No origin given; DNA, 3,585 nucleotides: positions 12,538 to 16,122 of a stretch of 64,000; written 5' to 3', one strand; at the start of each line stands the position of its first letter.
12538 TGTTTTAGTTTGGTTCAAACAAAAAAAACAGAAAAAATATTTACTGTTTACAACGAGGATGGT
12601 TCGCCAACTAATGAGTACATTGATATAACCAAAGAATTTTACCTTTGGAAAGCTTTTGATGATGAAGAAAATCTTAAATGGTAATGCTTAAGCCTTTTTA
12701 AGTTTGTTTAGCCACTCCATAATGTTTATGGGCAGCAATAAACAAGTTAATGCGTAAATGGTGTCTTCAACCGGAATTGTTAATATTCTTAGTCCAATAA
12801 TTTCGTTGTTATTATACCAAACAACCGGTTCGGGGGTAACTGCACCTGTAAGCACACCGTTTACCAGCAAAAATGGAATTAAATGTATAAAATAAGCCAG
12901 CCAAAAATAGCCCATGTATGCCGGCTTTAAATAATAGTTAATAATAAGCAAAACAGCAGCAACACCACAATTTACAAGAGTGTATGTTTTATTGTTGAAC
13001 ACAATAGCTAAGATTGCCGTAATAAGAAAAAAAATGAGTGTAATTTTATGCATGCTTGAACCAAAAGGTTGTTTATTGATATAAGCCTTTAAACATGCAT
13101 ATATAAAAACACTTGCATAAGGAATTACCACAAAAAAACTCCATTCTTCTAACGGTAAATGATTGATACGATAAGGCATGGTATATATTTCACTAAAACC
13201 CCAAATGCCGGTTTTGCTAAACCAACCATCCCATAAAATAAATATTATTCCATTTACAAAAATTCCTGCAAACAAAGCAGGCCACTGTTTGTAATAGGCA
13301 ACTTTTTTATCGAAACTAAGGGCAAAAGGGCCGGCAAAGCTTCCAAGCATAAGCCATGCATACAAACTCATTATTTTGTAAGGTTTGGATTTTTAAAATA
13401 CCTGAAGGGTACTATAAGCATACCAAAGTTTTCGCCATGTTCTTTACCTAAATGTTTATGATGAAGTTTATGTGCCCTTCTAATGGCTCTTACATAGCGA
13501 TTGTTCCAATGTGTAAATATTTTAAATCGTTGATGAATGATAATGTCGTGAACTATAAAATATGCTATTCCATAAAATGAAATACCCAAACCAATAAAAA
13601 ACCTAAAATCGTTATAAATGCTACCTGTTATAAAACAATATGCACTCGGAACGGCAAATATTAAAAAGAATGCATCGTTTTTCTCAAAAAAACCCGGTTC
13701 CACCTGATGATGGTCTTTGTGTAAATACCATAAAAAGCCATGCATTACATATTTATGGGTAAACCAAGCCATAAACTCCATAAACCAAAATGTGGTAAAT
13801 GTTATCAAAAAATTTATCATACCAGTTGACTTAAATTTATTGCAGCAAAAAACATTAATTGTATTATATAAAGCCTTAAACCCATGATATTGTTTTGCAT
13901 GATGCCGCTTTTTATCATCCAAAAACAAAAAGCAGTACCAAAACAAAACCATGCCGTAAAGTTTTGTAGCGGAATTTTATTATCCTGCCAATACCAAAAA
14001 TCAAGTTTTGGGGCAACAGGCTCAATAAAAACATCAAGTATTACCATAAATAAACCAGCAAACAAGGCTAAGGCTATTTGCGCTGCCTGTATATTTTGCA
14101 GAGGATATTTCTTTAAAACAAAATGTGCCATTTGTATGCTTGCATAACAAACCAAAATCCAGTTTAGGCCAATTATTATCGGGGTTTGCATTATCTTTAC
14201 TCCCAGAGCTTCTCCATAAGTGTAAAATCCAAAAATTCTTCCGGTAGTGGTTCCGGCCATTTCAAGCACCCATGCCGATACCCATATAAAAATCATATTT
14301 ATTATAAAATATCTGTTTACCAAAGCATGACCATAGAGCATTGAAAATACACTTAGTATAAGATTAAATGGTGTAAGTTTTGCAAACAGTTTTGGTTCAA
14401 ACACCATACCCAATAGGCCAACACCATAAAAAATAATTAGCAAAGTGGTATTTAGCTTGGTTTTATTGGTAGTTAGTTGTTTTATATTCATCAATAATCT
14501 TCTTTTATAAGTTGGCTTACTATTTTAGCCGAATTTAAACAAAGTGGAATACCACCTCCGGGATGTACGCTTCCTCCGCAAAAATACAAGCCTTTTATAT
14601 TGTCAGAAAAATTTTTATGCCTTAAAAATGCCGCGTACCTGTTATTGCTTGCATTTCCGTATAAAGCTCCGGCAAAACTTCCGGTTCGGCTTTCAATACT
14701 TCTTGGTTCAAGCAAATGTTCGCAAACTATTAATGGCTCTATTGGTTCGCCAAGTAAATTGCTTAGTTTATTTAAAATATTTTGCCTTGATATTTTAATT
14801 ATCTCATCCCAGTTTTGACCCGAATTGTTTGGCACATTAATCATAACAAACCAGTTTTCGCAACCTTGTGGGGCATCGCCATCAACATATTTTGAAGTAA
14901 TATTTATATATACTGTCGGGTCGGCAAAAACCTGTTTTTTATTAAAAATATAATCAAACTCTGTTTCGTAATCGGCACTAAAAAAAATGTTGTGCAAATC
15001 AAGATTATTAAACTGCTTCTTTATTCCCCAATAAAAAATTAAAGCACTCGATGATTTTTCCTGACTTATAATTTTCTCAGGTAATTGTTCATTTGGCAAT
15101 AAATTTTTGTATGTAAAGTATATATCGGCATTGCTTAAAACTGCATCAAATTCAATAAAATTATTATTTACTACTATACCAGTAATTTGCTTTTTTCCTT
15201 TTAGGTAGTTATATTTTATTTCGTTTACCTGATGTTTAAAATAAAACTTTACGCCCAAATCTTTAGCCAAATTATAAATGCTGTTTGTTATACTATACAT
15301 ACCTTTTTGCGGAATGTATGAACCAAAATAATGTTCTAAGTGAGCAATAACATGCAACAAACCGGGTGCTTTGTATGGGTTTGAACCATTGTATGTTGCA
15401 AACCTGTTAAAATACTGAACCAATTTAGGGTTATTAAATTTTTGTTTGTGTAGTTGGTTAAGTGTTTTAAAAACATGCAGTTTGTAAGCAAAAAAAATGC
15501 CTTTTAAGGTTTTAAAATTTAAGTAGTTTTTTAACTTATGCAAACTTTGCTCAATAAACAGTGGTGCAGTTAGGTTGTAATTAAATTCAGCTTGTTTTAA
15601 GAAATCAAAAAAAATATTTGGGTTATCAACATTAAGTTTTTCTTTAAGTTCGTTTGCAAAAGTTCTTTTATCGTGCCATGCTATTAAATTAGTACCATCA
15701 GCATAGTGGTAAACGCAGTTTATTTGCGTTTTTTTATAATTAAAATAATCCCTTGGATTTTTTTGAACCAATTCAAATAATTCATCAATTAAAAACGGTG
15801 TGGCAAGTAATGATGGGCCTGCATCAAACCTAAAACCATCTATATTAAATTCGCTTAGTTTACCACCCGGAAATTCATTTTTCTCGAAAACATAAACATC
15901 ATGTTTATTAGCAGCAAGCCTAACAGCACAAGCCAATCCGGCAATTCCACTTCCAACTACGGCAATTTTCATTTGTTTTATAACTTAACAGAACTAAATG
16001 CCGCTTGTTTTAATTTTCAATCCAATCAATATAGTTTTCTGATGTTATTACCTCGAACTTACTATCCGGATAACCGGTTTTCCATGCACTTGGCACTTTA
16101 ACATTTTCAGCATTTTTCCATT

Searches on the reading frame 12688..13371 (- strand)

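Call 15: search_protein_families(library=ncbifam, proteins=[window:12688-13371:-], max_evalue=0.01)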
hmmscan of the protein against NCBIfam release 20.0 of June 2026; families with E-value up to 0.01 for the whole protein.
window:12688-13371:- (227 aa): 1 family
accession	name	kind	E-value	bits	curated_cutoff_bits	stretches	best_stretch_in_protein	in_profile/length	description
TIGR03462.1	CarR_dom_SF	subfamily_domain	2.8e-22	79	39.4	2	3-91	2-89/89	lycopene cyclase domain-containing protein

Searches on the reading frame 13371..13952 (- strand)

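Call 15: search_protein_families(library=ncbifam, proteins=[window:13371-13952:-], max_evalue=0.01)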
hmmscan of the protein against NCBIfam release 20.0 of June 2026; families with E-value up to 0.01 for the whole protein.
window:13371-13952:- (193 aa): 0 families

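Call 81: search_protein_families(library=pfam, proteins=[window:13371-13952:-], max_evalue=0.001)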
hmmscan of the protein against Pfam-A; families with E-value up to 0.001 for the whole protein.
window:13371-13952:- (193 aa): 1 family
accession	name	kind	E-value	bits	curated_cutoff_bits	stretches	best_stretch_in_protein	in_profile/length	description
PF04116.19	FA_hydroxylase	-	1.4e-09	38.9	31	1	54-179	4-122/132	Fatty acid hydroxylase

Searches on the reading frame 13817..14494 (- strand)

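Call 15: search_protein_families(library=ncbifam, proteins=[window:13817-14494:-], max_evalue=0.01)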
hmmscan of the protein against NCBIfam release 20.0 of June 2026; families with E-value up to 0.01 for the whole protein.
window:13817-14494:- (225 aa): 2 families
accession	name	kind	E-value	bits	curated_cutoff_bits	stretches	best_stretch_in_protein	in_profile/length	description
TIGR03460.1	crt_membr_arch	equivalog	5e-17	62.6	154.7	1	42-221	41-221/248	bisanhydrobacterioruberin hydratase CruF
NF041333.1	CruF_Halo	equivalog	3.5e-07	29.9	300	1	57-188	68-199/268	bisanhydrobacterioruberin hydratase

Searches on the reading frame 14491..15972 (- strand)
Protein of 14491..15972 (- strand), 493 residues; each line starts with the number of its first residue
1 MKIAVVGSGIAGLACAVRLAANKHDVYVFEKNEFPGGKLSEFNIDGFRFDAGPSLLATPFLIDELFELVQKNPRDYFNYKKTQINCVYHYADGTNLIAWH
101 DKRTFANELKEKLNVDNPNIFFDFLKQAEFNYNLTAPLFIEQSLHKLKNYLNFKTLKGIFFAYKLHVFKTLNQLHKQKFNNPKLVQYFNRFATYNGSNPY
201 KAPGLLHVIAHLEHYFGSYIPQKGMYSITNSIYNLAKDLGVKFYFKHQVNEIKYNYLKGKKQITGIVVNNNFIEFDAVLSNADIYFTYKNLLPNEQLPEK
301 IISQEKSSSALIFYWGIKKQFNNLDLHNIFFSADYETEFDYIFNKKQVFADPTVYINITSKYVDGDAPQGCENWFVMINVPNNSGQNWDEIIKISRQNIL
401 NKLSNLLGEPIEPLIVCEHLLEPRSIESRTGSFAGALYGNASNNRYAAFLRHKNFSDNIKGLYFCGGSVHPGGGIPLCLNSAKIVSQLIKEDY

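Call 15: search_protein_families(library=ncbifam, proteins=[window:14491-15972:-], max_evalue=0.01)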
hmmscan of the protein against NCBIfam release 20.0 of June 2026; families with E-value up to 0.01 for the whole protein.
window:14491-15972:- (493 aa): 60 families (the best 25 are shown)
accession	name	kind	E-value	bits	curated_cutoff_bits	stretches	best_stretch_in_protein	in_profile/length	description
NF042421.1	hydcarot_desat_CrtD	equivalog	3.2e-181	603.1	500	1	2-491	3-485/487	1-hydroxycarotenoid 3,4-desaturase CrtD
TIGR02734.1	crtI_fam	subfamily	1.1e-91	308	238.1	1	4-492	2-491/504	phytoene desaturase family protein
NF058655.1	CrtID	equivalog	7.5e-86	288.8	640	1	3-486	1-478/478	bifunctional phytoene desaturase/3,4-desaturase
NF045637.1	carotdesatCrtDProt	equivalog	1.7e-79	267.6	580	1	3-491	1-484/485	1-hydroxycarotenoid 3,4-desaturase CrtD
TIGR02733.1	desat_CrtD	equivalog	7.5e-20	71.1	549.7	1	2-489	3-488/492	C-3',4' desaturase CrtD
TIGR02730.1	carot_isom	equivalog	2.6e-16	59.5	586.9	1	4-476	4-475/493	carotenoid isomerase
NF005560.0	PRK07233.1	equivalog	1.1e-12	47.6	252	1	1-50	1-50/435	hypothetical protein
TIGR02732.1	zeta_caro_desat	equivalog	3.1e-12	46.2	622.15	2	2-71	1-69/474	9,9'-di-cis-zeta-carotene desaturase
NF045689.1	BCarotKetCrtO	equivalog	9.6e-10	37.6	1000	2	384-475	428-523/563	beta-carotene ketolase CrtO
TIGR03467.1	HpnE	equivalog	5.1e-09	35.9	283.05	1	3-55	1-55/430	hydroxysqualene dehydroxylase HpnE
NF053546.1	violacein_VioA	equivalog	5.9e-09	35.7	600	1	3-125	2-120/411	flavin-dependent violacein biosynthesis tryptophan-2 monooxygenase VioA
NF009410.0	PRK12771.1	subfamily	2.4e-08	33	516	1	2-50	140-187/566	NAD(P)-binding protein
NF009409.0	PRK12770.1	subfamily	4.3e-08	32.6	343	1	2-49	20-66/360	putative glutamate synthase subunit beta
NF001933.0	PRK00711.1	subfamily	6.5e-08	32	383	1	1-40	1-40/429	D-amino acid dehydrogenase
TIGR01317.1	GOGAT_sm_gam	subfamily_domain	1.6e-07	30.6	447.7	1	2-50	145-192/485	glutamate synthase small subunit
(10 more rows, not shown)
